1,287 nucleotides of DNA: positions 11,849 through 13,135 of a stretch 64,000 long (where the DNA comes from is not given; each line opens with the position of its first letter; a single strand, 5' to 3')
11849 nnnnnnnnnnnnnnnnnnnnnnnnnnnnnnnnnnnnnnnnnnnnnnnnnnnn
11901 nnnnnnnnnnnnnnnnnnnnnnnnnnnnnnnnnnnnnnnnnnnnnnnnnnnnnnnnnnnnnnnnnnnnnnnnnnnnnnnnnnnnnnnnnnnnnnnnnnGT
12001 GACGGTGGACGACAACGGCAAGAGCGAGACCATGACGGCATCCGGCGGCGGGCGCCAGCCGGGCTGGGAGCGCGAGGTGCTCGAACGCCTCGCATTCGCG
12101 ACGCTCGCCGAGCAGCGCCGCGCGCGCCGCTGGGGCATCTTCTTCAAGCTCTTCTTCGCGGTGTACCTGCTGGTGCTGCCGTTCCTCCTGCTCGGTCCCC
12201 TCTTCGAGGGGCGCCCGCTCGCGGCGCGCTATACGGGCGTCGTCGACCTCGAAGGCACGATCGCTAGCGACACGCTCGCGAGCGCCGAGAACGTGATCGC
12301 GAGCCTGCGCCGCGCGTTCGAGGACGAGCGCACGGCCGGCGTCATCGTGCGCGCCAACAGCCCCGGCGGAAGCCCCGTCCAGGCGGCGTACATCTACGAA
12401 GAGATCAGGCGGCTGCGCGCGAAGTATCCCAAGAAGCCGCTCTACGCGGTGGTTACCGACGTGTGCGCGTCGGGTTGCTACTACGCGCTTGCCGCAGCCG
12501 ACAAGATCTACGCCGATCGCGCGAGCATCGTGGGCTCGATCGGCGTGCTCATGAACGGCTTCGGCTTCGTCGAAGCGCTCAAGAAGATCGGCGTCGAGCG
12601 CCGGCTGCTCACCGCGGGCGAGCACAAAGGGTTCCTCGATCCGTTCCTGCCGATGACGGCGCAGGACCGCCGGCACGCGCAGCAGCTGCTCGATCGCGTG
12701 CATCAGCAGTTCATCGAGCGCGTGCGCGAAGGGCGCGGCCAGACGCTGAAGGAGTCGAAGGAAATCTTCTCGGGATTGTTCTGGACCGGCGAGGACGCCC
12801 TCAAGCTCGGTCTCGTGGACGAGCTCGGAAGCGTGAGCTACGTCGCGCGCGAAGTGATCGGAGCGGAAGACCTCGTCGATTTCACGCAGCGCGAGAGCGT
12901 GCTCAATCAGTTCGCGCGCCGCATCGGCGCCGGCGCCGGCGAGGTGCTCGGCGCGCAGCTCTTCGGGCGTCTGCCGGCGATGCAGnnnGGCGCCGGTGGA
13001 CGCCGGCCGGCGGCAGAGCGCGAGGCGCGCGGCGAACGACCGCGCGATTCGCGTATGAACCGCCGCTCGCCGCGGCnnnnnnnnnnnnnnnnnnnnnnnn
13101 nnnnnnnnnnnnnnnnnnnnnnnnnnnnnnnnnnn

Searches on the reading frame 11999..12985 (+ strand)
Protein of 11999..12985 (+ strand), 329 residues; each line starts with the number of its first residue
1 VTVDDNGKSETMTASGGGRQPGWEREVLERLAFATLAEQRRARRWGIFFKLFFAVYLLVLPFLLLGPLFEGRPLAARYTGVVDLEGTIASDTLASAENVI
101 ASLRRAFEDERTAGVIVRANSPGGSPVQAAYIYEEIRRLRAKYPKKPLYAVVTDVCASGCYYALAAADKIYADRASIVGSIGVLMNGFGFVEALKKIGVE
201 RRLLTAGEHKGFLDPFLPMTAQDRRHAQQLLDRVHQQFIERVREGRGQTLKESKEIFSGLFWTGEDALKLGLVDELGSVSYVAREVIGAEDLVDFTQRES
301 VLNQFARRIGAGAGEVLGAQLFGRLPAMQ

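Call 84: search_protein_families(library=pfam, proteins=[window:11999-12985:+], max_evalue=0.0001)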
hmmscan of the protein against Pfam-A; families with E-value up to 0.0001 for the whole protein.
window:11999-12985:+ (329 aa): 1 family
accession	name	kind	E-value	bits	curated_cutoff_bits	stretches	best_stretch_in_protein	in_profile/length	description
PF01343.23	Peptidase_S49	-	2.9e-37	128.5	24.9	1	143-285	4-146/154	Peptidase family S49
